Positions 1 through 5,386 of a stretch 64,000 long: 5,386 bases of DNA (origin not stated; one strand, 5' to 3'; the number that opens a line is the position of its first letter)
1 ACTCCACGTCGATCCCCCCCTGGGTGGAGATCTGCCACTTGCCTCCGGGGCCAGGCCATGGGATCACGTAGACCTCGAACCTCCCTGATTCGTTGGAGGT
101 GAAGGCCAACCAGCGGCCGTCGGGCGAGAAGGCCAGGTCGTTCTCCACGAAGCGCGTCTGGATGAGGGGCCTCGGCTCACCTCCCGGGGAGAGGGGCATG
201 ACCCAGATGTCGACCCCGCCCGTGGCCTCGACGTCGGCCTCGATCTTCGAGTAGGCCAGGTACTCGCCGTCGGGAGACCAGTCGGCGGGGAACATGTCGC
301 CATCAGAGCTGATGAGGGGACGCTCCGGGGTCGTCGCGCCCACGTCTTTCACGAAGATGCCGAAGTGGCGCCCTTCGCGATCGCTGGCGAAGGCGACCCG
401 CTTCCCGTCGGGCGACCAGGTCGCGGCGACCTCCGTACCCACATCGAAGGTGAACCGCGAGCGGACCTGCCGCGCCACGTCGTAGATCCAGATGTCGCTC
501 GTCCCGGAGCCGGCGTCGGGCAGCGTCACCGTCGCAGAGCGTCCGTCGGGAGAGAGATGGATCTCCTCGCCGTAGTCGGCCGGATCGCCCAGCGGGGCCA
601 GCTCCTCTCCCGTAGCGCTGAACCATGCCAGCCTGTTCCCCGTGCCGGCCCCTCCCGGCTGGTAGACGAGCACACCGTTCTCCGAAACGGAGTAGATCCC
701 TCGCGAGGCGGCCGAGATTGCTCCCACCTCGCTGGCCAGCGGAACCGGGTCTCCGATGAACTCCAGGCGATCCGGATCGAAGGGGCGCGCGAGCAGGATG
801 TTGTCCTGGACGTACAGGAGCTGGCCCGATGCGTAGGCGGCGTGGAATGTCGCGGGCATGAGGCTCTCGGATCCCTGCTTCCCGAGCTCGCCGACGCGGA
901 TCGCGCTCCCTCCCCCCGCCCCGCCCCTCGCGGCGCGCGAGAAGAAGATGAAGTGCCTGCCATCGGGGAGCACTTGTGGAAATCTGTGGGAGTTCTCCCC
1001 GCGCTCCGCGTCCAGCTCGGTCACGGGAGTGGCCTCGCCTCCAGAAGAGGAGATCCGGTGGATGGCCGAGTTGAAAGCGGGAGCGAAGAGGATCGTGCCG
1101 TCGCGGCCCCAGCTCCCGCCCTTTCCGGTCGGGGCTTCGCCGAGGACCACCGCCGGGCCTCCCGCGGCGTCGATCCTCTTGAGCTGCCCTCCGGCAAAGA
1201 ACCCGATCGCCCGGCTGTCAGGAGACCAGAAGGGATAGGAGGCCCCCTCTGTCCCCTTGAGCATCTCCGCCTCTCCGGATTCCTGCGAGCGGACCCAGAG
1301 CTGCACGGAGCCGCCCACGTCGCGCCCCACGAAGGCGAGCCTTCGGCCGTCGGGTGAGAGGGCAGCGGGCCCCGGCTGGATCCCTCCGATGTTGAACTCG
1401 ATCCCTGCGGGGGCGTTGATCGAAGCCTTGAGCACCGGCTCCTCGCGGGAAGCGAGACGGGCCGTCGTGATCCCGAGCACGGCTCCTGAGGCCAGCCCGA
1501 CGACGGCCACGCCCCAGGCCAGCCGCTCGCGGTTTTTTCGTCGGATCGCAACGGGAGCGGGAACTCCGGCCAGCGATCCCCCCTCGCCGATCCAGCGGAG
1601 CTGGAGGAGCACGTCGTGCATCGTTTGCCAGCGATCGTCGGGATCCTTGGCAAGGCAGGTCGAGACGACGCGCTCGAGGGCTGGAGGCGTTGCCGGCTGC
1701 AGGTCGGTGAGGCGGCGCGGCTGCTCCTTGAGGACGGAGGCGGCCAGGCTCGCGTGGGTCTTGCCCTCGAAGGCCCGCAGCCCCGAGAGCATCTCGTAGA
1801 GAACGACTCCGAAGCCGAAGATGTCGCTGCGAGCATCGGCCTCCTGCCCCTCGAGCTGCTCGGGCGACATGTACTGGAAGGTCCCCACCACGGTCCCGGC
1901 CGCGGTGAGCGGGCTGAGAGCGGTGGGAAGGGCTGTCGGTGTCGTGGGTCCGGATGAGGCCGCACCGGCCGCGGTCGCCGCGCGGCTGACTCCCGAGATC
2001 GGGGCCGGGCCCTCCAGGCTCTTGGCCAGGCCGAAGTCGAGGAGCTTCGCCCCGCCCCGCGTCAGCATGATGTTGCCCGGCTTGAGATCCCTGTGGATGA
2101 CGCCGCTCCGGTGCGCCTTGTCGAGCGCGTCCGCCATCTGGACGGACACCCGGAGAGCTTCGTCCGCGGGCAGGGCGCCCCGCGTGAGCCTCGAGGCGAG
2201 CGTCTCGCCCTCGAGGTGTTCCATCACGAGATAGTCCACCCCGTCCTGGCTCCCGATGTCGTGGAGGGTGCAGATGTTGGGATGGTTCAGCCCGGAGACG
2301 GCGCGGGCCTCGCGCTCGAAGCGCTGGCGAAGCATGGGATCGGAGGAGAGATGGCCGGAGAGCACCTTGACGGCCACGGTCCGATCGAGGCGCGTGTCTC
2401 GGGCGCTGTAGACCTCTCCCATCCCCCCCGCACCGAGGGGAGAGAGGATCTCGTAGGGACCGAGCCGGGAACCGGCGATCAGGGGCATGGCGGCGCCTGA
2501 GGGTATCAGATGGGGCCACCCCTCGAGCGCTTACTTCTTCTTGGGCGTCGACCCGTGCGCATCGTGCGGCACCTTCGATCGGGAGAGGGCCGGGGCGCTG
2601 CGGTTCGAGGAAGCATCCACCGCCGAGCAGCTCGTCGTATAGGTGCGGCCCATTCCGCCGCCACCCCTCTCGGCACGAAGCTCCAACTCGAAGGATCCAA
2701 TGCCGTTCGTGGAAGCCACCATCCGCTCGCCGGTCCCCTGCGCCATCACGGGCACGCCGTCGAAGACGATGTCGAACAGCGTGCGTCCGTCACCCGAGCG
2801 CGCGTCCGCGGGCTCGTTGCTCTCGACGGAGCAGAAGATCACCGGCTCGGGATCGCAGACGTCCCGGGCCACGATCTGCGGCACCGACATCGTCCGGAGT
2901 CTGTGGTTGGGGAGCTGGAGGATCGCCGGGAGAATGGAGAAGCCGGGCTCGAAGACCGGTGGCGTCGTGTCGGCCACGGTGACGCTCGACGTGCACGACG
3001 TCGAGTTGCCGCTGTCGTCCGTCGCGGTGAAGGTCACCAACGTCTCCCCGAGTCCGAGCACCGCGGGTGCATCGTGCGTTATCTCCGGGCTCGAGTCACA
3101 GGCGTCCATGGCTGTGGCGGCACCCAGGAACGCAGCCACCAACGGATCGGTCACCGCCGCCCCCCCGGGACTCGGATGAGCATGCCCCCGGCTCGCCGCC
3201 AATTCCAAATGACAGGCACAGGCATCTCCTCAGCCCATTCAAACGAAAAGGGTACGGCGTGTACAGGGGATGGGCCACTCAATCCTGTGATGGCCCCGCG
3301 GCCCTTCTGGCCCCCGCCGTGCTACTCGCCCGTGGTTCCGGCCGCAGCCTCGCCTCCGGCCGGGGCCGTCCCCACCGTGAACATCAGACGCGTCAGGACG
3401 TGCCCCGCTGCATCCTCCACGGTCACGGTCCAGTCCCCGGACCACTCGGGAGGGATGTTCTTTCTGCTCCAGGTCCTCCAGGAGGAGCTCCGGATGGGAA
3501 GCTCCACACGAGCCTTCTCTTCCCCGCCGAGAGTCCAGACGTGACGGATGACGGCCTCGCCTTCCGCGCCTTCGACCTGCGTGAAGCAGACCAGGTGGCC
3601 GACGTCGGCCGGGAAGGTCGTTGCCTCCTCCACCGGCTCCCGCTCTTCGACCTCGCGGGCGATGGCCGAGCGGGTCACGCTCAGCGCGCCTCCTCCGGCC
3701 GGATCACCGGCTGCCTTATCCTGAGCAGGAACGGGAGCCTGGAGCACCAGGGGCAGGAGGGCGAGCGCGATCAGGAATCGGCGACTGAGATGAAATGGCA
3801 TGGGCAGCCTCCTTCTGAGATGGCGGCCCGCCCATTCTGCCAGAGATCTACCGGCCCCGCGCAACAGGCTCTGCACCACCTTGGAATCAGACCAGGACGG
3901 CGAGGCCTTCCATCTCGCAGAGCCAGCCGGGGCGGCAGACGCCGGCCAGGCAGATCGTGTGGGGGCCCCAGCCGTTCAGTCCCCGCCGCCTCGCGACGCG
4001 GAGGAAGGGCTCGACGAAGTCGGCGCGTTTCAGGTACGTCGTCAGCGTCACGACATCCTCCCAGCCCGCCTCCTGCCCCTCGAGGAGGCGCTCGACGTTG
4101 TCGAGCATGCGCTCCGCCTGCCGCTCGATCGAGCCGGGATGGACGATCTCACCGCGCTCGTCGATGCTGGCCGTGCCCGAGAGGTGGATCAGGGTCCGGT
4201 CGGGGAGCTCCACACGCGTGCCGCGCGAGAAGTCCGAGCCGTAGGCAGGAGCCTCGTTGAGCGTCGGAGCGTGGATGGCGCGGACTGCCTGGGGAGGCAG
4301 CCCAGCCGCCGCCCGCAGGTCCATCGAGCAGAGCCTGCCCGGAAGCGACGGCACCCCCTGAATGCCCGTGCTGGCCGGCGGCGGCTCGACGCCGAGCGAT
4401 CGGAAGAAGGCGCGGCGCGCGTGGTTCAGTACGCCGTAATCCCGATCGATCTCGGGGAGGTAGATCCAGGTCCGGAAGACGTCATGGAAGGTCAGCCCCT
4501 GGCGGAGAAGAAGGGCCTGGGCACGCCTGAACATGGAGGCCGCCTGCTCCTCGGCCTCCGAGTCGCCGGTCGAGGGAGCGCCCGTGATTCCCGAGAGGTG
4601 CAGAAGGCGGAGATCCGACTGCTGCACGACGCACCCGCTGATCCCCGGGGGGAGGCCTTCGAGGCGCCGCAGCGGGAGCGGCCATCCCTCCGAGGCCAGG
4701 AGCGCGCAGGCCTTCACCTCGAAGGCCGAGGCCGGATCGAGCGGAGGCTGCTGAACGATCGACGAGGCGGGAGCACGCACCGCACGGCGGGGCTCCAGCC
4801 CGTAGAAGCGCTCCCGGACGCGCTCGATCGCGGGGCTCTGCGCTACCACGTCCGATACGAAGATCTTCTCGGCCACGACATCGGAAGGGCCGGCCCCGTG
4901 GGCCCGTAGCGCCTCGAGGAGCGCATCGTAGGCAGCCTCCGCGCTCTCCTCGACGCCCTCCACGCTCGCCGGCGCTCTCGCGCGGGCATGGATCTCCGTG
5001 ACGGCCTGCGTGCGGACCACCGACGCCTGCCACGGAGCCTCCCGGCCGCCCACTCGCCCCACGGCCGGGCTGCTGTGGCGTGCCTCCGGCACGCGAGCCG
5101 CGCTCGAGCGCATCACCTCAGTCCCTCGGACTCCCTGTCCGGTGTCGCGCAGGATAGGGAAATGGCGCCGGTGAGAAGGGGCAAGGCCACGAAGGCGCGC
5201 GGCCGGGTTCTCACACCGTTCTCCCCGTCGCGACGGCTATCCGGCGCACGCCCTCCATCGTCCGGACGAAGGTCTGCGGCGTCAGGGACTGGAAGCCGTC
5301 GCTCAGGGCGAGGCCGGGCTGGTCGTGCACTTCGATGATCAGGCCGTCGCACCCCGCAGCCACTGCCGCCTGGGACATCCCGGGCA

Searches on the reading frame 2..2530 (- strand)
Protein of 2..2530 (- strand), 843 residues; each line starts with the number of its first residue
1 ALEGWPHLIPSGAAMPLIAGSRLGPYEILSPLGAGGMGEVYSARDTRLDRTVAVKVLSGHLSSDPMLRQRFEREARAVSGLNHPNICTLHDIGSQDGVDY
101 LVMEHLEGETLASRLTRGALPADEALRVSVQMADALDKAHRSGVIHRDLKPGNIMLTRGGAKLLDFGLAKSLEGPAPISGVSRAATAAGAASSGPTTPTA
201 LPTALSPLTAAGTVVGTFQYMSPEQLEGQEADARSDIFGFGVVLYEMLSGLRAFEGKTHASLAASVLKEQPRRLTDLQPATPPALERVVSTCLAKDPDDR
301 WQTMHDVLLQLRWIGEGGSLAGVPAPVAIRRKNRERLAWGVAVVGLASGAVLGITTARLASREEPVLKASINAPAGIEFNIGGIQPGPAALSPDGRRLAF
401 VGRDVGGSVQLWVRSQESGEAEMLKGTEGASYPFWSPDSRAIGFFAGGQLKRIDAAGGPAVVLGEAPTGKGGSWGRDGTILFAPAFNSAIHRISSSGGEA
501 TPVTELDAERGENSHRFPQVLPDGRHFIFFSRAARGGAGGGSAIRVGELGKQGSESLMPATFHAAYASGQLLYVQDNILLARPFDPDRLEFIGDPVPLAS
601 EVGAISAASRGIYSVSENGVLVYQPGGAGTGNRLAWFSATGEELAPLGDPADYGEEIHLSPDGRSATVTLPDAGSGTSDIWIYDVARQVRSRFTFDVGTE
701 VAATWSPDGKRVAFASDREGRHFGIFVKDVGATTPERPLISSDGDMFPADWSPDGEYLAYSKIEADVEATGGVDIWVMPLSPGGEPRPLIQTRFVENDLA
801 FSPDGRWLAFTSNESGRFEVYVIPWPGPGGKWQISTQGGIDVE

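Call 60: search_protein_families(library=pfam, proteins=[window:2-2530:-], max_evalue=0.001)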
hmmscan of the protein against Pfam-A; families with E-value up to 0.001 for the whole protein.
window:2-2530:- (843 aa): 8 families
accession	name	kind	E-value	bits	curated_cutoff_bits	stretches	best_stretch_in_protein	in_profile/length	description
PF00069.31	Pkinase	-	1.8e-46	159.1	31.7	1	26-304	1-255/263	Protein kinase domain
PF07714.23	PK_Tyr_Ser-Thr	-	1.2e-31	110.4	23.1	2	28-172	3-152/258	Protein tyrosine and serine/threonine kinase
PF07676.18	PD40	-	4.9e-31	106.4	20.9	2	788-822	3-38/38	WD40-like Beta Propeller Repeat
PF01636.29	APH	-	9e-08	32.6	23.2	1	126-169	151-197/239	Phosphotransferase enzyme family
PF00930.27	DPPIV_N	-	4.5e-07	29.4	22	0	675-719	20-64/354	Dipeptidyl peptidase IV (DPP IV) N-terminal region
PF03109.22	ABC1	-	5.2e-06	26.2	22.9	0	99-172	143-217/244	ABC1 atypical kinase-like domain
PF00400.38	WD40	-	4.1e-05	24.4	27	0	797-812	15-29/39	WD domain, G-beta repeat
PF25174.1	Beta-prop_THOC3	-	0.00014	21.5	305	0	677-768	68-154/272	THOC3 beta-propeller domain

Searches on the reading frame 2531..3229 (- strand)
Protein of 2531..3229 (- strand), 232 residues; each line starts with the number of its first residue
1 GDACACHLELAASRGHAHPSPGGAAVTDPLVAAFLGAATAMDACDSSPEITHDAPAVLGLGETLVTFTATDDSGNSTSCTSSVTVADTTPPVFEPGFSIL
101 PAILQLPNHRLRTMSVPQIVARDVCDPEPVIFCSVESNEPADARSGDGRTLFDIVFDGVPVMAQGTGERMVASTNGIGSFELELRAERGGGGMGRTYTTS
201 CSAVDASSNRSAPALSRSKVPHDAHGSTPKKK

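Call 60: search_protein_families(library=pfam, proteins=[window:2531-3229:-], max_evalue=0.001)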
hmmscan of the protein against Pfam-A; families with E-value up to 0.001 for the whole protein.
window:2531-3229:- (232 aa): 1 family
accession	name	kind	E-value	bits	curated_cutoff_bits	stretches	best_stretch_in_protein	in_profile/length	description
PF02494.22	HYR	-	9.1e-05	23.2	21.7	1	53-85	49-81/81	HYR domain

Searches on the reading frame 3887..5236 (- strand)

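Call 60: search_protein_families(library=pfam, proteins=[window:3887-5236:-], max_evalue=0.001)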
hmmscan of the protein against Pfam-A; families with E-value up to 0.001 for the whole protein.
window:3887-5236:- (449 aa): 2 families
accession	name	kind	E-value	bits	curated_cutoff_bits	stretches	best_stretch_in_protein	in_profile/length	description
PF01042.26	Ribonuc_L-PSP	-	2.4e-25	89.3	27.3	3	347-447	18-120/121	Endoribonuclease L-PSP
PF21168.2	FkbO_Hyg5-like_N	-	0.0005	20.5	27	0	226-267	36-75/122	Chorismatase FkbO/Hyg5-like, N-terminal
